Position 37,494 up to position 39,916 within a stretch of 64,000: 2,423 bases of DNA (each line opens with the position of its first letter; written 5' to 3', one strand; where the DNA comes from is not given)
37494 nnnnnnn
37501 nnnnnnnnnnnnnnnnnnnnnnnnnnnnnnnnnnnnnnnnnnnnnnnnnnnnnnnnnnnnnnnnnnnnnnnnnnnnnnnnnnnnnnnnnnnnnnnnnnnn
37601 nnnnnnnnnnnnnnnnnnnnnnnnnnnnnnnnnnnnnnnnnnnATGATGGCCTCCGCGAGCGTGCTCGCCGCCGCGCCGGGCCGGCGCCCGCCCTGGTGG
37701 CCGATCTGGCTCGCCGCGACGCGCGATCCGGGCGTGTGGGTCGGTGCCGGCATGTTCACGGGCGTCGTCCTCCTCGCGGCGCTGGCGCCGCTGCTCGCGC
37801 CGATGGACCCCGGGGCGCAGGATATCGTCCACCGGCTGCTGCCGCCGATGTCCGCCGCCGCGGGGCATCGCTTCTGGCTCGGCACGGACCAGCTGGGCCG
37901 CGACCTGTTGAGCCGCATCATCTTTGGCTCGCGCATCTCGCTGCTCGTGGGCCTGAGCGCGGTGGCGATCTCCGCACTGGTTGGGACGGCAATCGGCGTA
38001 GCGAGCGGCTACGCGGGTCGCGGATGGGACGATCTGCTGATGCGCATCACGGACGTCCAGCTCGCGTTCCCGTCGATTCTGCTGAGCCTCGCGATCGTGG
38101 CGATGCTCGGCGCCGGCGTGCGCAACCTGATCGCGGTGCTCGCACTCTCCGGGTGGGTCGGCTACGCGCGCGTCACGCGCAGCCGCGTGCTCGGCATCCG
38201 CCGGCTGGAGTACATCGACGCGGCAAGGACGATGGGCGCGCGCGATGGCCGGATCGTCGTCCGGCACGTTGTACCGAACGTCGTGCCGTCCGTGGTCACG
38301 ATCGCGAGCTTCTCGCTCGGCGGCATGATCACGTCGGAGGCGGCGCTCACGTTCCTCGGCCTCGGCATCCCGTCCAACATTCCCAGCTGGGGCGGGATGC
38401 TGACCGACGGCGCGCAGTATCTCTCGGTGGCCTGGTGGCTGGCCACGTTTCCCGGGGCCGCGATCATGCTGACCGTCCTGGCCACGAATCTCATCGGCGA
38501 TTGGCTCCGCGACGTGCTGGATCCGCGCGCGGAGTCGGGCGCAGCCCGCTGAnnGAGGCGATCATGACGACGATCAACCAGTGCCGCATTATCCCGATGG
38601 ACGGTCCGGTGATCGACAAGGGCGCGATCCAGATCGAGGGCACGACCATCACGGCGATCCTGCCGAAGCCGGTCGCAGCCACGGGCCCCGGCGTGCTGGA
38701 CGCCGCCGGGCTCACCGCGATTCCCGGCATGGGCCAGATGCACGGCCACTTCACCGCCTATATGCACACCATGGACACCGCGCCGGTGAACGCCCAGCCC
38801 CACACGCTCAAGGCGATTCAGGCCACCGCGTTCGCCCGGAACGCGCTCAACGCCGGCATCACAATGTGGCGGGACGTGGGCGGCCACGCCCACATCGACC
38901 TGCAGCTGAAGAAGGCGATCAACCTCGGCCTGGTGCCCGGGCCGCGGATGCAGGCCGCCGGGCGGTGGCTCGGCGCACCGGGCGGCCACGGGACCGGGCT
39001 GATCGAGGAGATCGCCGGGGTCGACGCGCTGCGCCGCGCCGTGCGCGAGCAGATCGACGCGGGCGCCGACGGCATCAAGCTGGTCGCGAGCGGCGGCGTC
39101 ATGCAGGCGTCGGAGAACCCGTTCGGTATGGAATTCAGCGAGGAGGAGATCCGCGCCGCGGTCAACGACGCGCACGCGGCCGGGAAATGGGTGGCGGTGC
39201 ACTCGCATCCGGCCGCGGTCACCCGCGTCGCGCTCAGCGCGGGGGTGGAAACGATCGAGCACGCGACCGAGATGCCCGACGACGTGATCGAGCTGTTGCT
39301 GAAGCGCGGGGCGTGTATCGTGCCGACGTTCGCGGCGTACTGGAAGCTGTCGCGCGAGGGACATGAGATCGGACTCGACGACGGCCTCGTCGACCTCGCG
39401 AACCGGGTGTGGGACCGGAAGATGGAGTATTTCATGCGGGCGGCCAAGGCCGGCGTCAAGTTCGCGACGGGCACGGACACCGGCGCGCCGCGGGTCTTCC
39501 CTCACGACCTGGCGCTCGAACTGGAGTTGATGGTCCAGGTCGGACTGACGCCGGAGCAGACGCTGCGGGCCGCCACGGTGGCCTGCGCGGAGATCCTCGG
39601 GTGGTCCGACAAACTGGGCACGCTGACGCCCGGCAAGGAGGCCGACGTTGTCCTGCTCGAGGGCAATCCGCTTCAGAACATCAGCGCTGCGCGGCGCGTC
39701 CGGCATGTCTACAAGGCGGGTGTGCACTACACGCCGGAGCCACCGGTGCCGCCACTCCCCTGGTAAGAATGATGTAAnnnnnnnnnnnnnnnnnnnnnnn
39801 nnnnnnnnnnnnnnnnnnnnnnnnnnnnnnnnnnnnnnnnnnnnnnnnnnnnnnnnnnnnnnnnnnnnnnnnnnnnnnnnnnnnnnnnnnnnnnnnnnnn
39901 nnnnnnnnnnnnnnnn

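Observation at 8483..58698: Seven Dpp/Opp-type ABC importer modules in about 50 kb, none with an ATPase gene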

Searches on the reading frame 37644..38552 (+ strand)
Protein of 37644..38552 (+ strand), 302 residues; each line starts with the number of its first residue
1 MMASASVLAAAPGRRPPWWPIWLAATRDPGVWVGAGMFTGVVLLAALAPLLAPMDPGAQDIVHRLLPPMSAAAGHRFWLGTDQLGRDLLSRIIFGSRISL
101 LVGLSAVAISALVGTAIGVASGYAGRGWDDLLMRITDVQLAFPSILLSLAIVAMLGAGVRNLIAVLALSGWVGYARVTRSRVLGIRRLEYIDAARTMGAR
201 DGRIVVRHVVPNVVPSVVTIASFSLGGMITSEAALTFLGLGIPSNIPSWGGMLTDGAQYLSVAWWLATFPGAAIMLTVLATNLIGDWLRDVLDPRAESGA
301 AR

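Call 47: search_protein_families(library=pfam, proteins=[window:37644-38552:+])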
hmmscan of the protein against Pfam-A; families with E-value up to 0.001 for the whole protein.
window:37644-38552:+ (302 aa): 2 families
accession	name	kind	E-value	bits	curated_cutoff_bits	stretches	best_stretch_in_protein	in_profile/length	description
PF00528.27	BPD_transp_1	-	5.4e-31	108.2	26.4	1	114-296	1-182/184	Binding-protein-dependent transport system inner membrane component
PF12911.12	OppC_N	-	1.1e-06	28.9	23.9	1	17-68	2-53/53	N-terminal TM domain of oligopeptide transport permease C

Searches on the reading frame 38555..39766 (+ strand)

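Call 47: search_protein_families(library=pfam, proteins=[window:38555-39766:+])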
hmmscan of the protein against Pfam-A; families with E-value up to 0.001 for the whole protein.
window:38555-39766:+ (403 aa): 2 families
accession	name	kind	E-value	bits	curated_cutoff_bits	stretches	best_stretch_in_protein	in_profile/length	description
PF01979.26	Amidohydro_1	-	6.2e-40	137.9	25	1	55-389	2-342/345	Amidohydrolase family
PF07969.17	Amidohydro_3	-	1.5e-12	48.2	29.7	1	167-389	233-468/472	Amidohydrolase family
